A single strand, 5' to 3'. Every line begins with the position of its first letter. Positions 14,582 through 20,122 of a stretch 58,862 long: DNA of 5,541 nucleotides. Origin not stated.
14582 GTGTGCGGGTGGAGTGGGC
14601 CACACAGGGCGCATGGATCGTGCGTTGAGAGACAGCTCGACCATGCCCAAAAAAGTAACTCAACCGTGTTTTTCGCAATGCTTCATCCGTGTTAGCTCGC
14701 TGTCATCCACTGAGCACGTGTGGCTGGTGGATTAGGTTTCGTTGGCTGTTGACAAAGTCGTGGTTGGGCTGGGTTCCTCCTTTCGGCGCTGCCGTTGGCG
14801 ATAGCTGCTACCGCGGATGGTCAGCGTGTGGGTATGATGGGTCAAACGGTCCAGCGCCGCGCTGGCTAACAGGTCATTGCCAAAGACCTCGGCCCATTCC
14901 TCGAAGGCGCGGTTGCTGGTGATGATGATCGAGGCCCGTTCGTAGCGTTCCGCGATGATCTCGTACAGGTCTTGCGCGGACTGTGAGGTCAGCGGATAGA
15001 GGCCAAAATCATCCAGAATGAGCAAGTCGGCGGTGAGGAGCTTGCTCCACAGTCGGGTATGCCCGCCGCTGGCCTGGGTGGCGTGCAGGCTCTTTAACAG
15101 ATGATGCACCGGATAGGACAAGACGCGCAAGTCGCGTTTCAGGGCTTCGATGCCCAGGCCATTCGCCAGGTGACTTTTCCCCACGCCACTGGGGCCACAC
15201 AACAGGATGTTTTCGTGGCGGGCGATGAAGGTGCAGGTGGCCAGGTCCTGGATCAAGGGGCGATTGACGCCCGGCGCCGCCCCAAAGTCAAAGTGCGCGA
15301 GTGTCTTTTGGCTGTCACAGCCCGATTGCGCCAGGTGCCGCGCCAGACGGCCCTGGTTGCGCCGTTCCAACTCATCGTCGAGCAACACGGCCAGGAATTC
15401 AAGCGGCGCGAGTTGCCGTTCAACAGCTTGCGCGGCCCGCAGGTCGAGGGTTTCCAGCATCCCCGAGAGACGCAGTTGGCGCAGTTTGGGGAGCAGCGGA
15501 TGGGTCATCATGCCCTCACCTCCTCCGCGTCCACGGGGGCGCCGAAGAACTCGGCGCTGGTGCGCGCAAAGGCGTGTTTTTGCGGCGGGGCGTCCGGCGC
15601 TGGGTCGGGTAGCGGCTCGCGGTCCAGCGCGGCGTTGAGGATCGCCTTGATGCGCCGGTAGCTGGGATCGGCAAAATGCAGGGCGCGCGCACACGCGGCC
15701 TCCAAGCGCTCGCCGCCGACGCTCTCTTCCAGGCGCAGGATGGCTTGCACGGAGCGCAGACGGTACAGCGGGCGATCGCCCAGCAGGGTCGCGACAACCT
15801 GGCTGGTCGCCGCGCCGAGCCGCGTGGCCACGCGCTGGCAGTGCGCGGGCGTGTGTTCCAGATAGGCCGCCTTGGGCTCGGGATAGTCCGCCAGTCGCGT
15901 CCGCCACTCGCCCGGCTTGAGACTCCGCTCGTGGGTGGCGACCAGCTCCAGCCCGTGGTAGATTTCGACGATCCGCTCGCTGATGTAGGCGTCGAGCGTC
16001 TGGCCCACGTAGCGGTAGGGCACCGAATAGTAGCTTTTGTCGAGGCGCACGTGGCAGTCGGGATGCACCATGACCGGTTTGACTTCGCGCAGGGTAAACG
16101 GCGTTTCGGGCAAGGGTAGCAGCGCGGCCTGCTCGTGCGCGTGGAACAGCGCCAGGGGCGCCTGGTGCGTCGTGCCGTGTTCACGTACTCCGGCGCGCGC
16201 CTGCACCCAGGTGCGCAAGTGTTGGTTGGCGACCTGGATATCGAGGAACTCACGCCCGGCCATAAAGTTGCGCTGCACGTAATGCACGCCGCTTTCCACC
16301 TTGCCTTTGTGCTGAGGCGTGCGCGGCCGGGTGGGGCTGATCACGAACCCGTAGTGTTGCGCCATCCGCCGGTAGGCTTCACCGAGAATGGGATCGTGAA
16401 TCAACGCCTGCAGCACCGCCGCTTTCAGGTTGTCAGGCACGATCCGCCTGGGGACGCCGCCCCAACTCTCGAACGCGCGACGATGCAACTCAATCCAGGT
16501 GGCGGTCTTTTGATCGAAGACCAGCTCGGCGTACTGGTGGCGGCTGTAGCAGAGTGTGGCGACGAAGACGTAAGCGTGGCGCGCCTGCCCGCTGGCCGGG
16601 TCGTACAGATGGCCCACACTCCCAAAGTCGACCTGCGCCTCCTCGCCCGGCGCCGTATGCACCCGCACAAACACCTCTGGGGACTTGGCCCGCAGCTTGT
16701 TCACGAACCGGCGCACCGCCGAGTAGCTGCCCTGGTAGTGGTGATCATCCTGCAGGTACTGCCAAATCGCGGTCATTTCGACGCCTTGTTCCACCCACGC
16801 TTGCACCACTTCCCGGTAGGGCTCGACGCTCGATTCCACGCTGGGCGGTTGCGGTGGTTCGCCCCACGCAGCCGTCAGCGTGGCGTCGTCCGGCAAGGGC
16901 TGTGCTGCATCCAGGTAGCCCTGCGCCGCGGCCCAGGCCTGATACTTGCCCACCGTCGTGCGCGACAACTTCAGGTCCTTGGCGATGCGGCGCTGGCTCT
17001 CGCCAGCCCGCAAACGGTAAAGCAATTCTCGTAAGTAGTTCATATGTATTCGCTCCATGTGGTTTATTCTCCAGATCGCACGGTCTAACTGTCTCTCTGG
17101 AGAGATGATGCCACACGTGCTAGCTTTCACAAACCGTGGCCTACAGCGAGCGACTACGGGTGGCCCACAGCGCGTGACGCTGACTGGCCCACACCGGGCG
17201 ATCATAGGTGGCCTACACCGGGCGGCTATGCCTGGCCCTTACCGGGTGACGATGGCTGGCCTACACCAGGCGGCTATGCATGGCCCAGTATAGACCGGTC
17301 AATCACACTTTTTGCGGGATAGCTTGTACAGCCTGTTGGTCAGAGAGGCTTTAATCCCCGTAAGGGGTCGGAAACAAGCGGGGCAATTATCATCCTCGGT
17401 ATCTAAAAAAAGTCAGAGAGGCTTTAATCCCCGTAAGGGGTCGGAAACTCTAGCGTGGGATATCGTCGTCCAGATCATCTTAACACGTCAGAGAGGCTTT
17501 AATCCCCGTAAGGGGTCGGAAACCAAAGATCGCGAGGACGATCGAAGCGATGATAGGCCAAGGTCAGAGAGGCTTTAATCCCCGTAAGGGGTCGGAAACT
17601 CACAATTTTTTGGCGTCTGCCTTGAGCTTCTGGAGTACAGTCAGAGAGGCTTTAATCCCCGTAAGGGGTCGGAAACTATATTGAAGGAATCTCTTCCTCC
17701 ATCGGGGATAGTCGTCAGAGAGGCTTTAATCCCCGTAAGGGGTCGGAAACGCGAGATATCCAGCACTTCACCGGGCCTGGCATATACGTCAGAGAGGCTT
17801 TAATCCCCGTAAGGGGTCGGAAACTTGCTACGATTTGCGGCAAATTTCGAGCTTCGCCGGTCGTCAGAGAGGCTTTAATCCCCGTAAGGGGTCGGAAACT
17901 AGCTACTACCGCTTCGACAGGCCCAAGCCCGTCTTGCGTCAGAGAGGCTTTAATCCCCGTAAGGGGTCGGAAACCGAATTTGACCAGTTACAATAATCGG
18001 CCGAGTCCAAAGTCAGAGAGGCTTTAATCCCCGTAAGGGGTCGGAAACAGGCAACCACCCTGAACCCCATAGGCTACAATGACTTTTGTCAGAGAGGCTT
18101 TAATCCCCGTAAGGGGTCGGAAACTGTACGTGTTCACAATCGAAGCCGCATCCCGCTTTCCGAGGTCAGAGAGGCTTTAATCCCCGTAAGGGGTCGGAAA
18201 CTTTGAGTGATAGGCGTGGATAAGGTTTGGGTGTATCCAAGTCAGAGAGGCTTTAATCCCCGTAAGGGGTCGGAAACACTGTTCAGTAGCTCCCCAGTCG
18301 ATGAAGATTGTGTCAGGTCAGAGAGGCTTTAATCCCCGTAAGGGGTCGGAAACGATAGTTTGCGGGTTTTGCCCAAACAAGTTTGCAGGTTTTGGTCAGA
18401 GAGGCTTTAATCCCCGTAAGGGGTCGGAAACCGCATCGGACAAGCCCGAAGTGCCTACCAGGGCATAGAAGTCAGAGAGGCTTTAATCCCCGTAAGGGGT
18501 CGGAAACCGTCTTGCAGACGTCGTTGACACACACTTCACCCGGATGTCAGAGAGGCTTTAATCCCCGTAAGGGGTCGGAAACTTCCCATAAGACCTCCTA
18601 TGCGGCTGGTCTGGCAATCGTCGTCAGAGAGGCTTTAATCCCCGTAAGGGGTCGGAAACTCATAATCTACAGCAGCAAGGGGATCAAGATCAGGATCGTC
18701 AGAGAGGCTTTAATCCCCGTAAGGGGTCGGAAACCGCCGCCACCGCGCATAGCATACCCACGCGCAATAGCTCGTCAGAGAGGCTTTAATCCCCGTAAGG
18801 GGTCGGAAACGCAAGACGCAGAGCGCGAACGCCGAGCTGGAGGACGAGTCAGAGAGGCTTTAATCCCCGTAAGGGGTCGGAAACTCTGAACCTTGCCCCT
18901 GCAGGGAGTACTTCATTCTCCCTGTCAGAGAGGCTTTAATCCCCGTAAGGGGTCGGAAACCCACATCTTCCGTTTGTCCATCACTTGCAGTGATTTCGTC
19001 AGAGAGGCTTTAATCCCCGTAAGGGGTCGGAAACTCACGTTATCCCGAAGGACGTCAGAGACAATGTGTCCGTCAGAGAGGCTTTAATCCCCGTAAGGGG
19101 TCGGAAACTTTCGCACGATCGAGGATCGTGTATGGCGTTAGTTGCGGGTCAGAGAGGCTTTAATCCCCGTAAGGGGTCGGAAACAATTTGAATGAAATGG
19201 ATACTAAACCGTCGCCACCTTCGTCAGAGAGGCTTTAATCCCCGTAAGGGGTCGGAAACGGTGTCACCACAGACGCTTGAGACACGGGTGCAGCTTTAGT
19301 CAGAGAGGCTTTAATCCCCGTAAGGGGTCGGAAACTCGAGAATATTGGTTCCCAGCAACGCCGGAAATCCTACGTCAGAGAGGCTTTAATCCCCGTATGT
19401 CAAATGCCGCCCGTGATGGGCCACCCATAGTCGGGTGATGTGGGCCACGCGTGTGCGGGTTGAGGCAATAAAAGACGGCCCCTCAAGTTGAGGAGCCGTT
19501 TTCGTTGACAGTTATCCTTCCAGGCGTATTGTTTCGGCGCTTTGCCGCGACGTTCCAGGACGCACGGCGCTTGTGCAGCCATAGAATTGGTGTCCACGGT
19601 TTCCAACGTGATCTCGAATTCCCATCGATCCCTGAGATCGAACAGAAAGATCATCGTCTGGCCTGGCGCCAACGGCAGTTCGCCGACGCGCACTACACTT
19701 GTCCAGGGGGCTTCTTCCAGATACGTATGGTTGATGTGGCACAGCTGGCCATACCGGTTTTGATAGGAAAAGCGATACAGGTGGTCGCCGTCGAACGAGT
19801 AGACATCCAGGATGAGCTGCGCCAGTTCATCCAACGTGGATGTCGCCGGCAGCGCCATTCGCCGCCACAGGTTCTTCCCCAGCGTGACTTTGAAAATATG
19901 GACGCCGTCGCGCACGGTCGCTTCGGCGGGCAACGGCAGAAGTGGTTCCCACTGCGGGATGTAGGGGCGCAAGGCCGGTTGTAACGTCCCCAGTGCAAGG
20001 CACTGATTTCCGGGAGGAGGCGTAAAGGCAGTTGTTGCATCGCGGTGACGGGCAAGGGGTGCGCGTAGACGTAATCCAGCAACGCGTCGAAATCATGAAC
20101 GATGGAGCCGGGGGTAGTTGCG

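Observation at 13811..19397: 35-repeat CRISPR array with no cas genes in 58 kb, sitting directly behind a replicon-like module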

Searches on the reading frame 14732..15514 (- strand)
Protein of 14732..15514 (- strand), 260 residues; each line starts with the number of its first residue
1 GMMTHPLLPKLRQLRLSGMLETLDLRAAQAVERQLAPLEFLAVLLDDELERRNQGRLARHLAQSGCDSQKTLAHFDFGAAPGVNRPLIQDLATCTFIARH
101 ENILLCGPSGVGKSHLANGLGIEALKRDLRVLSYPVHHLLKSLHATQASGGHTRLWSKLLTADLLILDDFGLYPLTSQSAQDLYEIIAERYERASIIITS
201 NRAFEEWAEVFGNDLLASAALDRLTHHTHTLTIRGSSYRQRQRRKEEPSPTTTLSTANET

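Call 7: search_protein_families(library=pfam, proteins=[window:14732-15514:-])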
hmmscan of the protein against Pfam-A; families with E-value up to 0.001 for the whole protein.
window:14732-15514:- (260 aa): 3 families
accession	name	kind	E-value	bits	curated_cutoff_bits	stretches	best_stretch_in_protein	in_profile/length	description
PF01695.23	IstB_IS21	-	6.9e-69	232.4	24.1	1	11-245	3-237/238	IstB-like ATP binding protein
PF00308.24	Bac_DnaA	-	9.6e-06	26.3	23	1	99-207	33-144/162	Bacterial DnaA ATPAse domain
PF00910.28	RNA_helicase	-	0.00056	20.8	21.5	0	103-185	1-73/105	RNA helicase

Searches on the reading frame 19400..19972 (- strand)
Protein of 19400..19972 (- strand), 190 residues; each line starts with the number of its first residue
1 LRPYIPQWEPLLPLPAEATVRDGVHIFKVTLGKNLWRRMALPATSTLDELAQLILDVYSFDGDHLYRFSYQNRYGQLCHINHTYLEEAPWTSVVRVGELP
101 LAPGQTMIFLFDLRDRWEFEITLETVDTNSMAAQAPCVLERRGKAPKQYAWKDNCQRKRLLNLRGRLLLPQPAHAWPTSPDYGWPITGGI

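Call 6: search_protein_families(library=pfam, proteins=[window:19400-19972:-])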
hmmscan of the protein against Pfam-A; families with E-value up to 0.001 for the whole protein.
window:19400-19972:- (190 aa): 1 family
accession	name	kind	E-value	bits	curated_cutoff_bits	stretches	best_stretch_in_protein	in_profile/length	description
PF07929.16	PRiA4_ORF3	-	8.2e-17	61.9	26.6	1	33-147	14-129/173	Plasmid pRiA4b ORF-3-like protein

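Call 25: search_protein_families(library=phrogs, max_evalue=0.01, proteins=[window:19400-19972:-])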
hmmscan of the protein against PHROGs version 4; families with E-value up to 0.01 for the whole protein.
window:19400-19972:- (190 aa): 0 families
